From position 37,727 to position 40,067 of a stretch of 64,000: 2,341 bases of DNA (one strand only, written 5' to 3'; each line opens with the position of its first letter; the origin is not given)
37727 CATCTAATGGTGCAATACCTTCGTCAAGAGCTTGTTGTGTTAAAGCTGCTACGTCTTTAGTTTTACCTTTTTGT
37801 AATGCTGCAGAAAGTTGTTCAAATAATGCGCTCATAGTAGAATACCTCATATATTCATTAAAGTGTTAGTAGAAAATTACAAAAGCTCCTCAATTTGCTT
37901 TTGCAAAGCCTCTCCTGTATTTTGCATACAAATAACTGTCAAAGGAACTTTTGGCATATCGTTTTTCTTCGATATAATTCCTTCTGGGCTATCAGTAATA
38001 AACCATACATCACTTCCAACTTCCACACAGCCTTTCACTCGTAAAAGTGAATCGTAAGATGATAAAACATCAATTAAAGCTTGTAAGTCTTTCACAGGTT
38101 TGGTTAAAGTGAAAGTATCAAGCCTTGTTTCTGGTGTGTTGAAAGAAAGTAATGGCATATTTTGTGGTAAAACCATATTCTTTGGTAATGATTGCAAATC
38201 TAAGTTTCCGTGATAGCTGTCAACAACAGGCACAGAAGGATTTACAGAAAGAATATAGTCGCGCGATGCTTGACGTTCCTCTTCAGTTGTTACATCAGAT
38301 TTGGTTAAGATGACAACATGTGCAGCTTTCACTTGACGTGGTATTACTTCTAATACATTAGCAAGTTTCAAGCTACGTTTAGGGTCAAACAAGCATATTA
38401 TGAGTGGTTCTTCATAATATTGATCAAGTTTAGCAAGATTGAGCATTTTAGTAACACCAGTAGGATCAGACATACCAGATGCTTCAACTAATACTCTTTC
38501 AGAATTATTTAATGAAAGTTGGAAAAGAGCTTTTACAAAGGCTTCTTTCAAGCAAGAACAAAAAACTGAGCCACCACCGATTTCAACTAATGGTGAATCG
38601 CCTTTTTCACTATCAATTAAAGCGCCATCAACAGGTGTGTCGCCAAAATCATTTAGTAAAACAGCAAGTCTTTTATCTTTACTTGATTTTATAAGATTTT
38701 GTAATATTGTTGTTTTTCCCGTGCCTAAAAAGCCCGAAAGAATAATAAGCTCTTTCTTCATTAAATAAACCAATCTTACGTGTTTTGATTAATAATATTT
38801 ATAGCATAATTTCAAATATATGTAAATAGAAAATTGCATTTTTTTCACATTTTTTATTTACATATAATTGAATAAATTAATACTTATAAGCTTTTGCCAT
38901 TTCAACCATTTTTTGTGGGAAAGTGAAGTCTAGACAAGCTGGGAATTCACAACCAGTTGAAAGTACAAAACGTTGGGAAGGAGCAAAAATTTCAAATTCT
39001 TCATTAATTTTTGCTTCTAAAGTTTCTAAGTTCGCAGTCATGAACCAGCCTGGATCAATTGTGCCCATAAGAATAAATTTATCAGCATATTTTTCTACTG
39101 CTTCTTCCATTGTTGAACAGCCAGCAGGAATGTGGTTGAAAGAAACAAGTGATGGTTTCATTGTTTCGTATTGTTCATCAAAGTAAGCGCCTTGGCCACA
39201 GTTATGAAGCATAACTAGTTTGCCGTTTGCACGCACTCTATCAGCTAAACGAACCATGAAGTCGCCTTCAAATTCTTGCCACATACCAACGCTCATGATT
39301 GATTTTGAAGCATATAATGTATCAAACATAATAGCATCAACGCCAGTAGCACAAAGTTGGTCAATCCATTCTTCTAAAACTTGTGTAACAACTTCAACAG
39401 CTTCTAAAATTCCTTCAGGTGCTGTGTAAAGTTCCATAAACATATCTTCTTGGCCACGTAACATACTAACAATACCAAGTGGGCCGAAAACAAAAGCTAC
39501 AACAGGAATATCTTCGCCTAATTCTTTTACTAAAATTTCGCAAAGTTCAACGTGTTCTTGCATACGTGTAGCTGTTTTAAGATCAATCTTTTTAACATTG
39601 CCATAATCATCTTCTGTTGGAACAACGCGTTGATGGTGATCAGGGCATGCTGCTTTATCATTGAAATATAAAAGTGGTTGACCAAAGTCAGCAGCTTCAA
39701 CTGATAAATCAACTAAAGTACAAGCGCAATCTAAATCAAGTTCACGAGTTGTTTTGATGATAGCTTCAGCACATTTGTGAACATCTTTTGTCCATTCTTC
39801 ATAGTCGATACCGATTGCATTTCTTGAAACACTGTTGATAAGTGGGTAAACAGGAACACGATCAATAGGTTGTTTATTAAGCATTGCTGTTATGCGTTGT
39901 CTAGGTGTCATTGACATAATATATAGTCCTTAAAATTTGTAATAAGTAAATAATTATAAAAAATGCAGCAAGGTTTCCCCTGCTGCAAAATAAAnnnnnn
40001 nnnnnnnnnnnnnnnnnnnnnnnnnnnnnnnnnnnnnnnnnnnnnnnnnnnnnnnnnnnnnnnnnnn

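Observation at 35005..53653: Nineteen-kb corrinoid methyl-transfer island with three BCCT carriers, no regulator and no pterin-type methyltransferase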

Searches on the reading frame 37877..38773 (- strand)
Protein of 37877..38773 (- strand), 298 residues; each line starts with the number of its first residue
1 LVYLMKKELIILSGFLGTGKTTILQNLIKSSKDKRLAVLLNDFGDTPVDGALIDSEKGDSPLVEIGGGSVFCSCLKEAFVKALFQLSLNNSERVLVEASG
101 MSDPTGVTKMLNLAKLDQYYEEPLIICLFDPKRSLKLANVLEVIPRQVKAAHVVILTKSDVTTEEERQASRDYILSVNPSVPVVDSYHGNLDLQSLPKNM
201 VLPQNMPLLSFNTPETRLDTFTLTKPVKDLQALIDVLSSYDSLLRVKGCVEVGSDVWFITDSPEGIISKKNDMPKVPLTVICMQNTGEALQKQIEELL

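Call 3: search_protein_families(library=pfam, proteins=[window:37877-38773:-])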
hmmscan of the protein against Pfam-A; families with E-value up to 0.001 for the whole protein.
window:37877-38773:- (298 aa): 1 family
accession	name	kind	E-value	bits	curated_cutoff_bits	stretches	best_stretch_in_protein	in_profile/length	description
PF02492.25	cobW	-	5e-32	111.4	20.7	1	10-184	3-179/180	CobW/HypB/UreG, nucleotide-binding domain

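Call 29: search_protein_families(library=ncbifam, proteins=[window:37877-38773:-], max_evalue=0.001)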
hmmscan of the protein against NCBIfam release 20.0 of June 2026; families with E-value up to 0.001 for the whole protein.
window:37877-38773:- (298 aa): 4 families
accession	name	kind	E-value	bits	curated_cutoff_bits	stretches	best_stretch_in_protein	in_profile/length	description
TIGR02475.1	CobW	equivalog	2.6e-22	79.2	332.1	1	9-111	6-113/342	cobalamin biosynthesis protein CobW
NF008578.0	PRK11537.1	equivalog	8.2e-21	74.5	361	1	10-196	7-195/318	GTPase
NF038288.1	chaper_GTP_ZigA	equivalog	9.8e-21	74.1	600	1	10-112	4-111/390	zinc metallochaperone GTPase ZigA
NF041053.1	CobW_rel_Se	equivalog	2.7e-12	46.7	180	1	9-174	3-169/195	CobW-related selenoprotein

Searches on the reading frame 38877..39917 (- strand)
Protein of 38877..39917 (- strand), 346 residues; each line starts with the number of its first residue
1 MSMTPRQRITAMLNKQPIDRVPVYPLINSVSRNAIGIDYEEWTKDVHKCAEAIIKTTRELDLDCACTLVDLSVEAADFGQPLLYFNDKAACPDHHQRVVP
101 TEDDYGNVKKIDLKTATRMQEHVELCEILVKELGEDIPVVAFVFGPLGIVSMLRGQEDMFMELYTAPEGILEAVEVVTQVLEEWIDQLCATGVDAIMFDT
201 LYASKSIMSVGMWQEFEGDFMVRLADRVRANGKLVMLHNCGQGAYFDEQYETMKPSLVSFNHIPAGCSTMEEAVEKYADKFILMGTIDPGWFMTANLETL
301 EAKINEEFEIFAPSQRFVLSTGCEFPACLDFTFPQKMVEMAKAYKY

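Call 3: search_protein_families(library=pfam, proteins=[window:38877-39917:-])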
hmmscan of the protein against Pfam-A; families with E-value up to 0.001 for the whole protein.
window:38877-39917:- (346 aa): 1 family
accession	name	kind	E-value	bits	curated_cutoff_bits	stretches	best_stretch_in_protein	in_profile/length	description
PF01208.23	URO-D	-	8.3e-48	163.6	23.9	1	4-344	1-346/346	Uroporphyrinogen decarboxylase (URO-D)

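Call 28: search_solved_structures(query=window:38877-39917:-, max_evalue=0.01, show_alignments=2)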
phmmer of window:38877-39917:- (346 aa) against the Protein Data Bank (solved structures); distinct sequences matched with E-value up to 0.01: 1.
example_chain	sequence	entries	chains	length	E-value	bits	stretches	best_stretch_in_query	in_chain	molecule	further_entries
4ay7_A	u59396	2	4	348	4.3e-06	29.3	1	4-242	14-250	METHYLCOBALAMIN: COENZYME M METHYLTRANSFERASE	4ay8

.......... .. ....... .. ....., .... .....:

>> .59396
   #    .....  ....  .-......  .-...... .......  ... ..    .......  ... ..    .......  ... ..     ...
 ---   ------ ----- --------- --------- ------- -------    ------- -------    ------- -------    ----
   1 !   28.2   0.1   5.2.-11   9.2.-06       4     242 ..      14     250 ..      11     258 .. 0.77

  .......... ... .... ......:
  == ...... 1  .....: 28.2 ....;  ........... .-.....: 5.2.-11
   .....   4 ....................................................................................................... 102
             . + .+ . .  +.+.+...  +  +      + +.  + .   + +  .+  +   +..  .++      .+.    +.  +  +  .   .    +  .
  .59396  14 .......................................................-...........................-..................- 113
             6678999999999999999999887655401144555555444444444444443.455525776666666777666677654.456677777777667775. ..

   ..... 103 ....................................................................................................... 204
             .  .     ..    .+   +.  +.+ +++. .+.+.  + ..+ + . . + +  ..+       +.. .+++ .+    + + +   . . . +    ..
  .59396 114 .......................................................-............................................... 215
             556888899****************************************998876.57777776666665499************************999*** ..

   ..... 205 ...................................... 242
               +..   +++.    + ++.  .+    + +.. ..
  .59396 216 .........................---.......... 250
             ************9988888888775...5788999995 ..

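Call 29: search_protein_families(library=ncbifam, proteins=[window:38877-39917:-], max_evalue=0.001)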
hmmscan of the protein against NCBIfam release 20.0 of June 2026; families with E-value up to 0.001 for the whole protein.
window:38877-39917:- (346 aa): 5 families
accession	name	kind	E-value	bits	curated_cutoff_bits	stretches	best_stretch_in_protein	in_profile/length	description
NF004889.0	PRK06252.1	subfamily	2.1e-31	109.2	244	1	2-344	3-336/340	methylcobalamin:coenzyme M methyltransferase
NF041608.1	methylcob_mtaseMtbA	equivalog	5.1e-23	81.7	600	1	3-346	4-339/339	methylcobamide:CoM methyltransferase MtbA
TIGR01463.1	mtaA_cmuA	subfamily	5e-22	78.6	235.4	1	2-346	2-340/340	MtaA/CmuA family methyltransferase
NF040654.1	MtaA_Meth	equivalog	4.6e-18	65.2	400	1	3-293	1-287/337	methylcobamide:CoM methyltransferase MtaA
TIGR01464.1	hemE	equivalog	7.2e-11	41.7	302.95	1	39-322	39-317/338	uroporphyrinogen decarboxylase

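Call 59: find_homologous_proteins(query=window:38877-39917:-)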
Query window:38877-39917:- (346 aa): 927 proteins with E <= 0.001 among 2314 candidates; the best 120 are listed.
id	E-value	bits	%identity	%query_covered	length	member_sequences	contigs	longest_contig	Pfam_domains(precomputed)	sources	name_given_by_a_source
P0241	8.3e-215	730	90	100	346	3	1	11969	PF01208.24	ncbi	-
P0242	4.6e-188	642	80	100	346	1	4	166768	PF01208.24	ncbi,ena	-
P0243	6.3e-188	642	79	100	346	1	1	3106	PF01208.24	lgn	-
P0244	2.4e-187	640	79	100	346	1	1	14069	PF01208.24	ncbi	-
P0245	2.1e-185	634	78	100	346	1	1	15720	PF01208.24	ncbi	-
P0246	1.4e-183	628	77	100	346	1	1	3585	PF01208.24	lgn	-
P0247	4.9e-183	626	78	100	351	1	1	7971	PF01208.24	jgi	-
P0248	1.8e-180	617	77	100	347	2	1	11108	PF01208.24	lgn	-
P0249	7.0e-166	569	70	100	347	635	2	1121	PF01208.24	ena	-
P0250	2.5e-164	564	70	100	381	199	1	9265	PF01208.24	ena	-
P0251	3.6e-164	564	70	100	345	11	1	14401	PF01208.24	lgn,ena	-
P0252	2.0e-160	552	70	97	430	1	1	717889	PF01208.24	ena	-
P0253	5.6e-160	550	70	99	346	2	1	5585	PF01208.24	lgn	-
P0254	1.3e-159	549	68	100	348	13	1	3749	PF01208.24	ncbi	-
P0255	2.3e-155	535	70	95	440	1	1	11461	PF01208.24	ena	-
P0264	8.5e-122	425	55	99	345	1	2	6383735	PF01208.24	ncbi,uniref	ncbi:uroporphyrinogen decarboxylase family protein [Wukongibacter baidiensis]|uniref:uroporphyrinoge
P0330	2.4e-106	374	49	99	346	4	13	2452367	PF01208.24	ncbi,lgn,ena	-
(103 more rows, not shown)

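Call 60: find_encoding_contigs(protein=P0242, flank=10000, max_places=2)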
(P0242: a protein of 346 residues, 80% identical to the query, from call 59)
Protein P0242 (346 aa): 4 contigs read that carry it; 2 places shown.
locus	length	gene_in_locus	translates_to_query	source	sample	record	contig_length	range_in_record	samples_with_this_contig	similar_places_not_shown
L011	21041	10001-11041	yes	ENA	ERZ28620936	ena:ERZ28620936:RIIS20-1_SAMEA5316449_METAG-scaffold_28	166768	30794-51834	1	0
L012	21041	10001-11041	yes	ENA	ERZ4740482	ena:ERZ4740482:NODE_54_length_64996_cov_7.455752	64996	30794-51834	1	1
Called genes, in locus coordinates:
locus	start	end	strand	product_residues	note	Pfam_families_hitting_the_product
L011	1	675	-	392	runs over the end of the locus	PF04468:PSP1, PF28472:PSP1_3rd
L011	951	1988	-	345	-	-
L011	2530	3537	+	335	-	PF03480:DctP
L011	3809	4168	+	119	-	-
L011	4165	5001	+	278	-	PF00152:tRNA-synt_2, PF01409:tRNA-synt_2d (faint), PF00587:tRNA-synt_2b (faint)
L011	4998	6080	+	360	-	PF04055:Radical_SAM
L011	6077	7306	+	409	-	PF02655:ATP-grasp_3, PF02786:CPSase_L_D2 (faint)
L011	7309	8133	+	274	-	PF21455:PylD_N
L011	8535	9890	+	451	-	PF01208:URO-D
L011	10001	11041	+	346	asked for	PF01208:URO-D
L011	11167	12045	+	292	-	PF02492:cobW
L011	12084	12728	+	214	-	PF02607:B12-binding_2, PF02310:B12-binding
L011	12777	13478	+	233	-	PF07796:DUF1638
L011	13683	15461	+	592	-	PF17650:RACo_linker (faint), PF17651:Raco_middle, PF14574:RACo_C_ter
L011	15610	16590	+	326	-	PF06253:MTTB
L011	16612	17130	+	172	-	PF06253:MTTB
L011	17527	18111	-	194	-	PF05728:UPF0227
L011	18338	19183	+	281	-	PF01435:Peptidase_M48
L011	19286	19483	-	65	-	-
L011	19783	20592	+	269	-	PF00528:BPD_transp_1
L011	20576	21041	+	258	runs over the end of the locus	PF02463:SMC_N, PF00005:ABC_tran, PF13304:AAA_21 (weak)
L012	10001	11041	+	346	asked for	PF01208:URO-D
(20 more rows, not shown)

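Call 65: search_protein_families(library=pfam, proteins=[L011:951-1988:-, L011:3809-4168:+], max_evalue=0.0001)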
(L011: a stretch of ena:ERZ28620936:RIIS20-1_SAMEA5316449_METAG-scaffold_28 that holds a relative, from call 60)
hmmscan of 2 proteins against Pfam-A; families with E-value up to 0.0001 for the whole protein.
L011:951-1988:- (345 aa): 0 families

L011:3809-4168:+ (119 aa): 0 families

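Call 67: find_encoding_contigs(protein=P0264, flank=8000, max_places=2)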
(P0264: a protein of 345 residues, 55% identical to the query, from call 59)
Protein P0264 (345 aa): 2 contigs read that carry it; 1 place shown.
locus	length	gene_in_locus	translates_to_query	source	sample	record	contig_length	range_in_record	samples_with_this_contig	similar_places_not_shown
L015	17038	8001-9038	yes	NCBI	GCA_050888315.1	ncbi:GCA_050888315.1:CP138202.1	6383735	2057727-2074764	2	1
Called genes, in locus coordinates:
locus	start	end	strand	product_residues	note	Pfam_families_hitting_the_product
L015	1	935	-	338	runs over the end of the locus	PF03417:AAT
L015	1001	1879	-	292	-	PF12833:HTH_18, PF00165:HTH_AraC, PF06445:GyrI-like, PF14526:Cass2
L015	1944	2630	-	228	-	PF01613:Flavin_Reduct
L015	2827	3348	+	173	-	PF13785:DUF4178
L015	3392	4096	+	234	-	-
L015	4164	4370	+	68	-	PF03994:DUF350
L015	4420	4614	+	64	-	PF03994:DUF350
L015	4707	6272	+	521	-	PF01564:Spermine_synth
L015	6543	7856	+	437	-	PF10114:PocR, PF00165:HTH_AraC (weak), PF12833:HTH_18, PF00165:HTH_AraC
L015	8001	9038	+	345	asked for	PF01208:URO-D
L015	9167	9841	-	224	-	PF04012:PspA_IM30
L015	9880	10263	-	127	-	PF22550:CesT_Tir_1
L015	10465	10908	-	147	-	-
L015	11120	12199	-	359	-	PF02423:OCD_Mu_crystall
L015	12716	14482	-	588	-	PF00158:Sigma54_activat, PF14532:Sigma54_activ_2, PF07728:AAA_5 (faint), PF25601:AAA_lid_14, PF02954:HTH_8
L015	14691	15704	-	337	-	PF00491:Arginase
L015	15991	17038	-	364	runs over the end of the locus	PF02540:NAD_synthase (weak), PF03054:tRNA_Me_trans, PF20259:tRNA_Me_trans_M, PF20258:tRNA_Me_trans_C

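Call 68: find_encoding_contigs(protein=P0330, flank=8000, max_places=2)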
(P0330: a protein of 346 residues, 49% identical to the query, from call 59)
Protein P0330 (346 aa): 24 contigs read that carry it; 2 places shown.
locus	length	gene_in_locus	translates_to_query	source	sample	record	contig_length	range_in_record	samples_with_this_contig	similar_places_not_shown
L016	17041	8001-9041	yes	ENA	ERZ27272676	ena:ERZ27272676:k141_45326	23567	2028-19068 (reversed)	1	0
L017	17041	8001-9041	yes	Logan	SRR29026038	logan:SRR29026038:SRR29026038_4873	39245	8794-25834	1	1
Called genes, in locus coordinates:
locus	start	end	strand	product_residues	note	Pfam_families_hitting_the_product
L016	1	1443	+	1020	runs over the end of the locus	-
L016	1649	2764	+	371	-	PF00248:Aldo_ket_red, PF13746:Fer4_18 (faint), PF12838:Fer4_7 (weak), PF13183:Fer4_8 (weak), PF13187:Fer4_9, PF13237:Fer4_10, PF13534:Fer4_17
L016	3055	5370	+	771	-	PF04262:Glu_cys_ligase, PF18419:ATP-grasp_6, PF01071:GARS_A (weak), PF02655:ATP-grasp_3 (faint), PF08443:RimK, PF14397:ATPgrasp_ST (faint), PF07478:Dala_Dala_lig_C (weak)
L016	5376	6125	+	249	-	PF01643:Acyl-ACP_TE, PF13279:4HBT_2 (faint), PF20791:Acyl-ACP_TE_C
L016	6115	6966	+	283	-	PF01734:Patatin, PF19890:DUF6363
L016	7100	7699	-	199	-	PF00448:SRP54 (weak), PF02492:cobW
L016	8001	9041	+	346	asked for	PF01208:URO-D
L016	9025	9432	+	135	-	-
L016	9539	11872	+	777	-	PF04023:FeoA, PF00009:GTP_EFTU (faint), PF01926:MMR_HSR1, PF02421:FeoB_N, PF17910:FeoB_Cyto, PF07670:Gate, PF07664:FeoB_C, PF07670:Gate, +1 more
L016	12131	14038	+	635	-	PF02518:HATPase_c, PF13589:HATPase_c_3, PF00183:HSP90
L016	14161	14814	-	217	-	PF00300:His_Phos_1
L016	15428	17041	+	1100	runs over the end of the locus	PF02687:FtsX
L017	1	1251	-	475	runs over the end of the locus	PF24681:Kelch_KLHDC2_KLHL20_DRC7 (weak)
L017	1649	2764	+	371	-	PF00248:Aldo_ket_red, PF13746:Fer4_18 (faint), PF12838:Fer4_7 (weak), PF13183:Fer4_8 (weak), PF13187:Fer4_9, PF13237:Fer4_10 (weak), PF13534:Fer4_17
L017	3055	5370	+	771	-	PF04262:Glu_cys_ligase, PF18419:ATP-grasp_6, PF01071:GARS_A (weak), PF02655:ATP-grasp_3 (faint), PF08443:RimK, PF14397:ATPgrasp_ST (faint), PF07478:Dala_Dala_lig_C (weak)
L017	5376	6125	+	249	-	PF01643:Acyl-ACP_TE, PF13279:4HBT_2 (faint), PF20791:Acyl-ACP_TE_C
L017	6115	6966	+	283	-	PF01734:Patatin, PF19890:DUF6363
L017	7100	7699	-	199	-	PF00448:SRP54 (weak), PF02492:cobW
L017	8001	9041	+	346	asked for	PF01208:URO-D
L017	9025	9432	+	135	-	-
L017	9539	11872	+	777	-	PF04023:FeoA, PF00009:GTP_EFTU (faint), PF01926:MMR_HSR1, PF02421:FeoB_N, PF17910:FeoB_Cyto, PF07670:Gate, PF07664:FeoB_C, PF07670:Gate, +1 more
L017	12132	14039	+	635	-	PF02518:HATPase_c, PF13589:HATPase_c_3, PF00183:HSP90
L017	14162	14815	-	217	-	PF00300:His_Phos_1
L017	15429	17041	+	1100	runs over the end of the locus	PF02687:FtsX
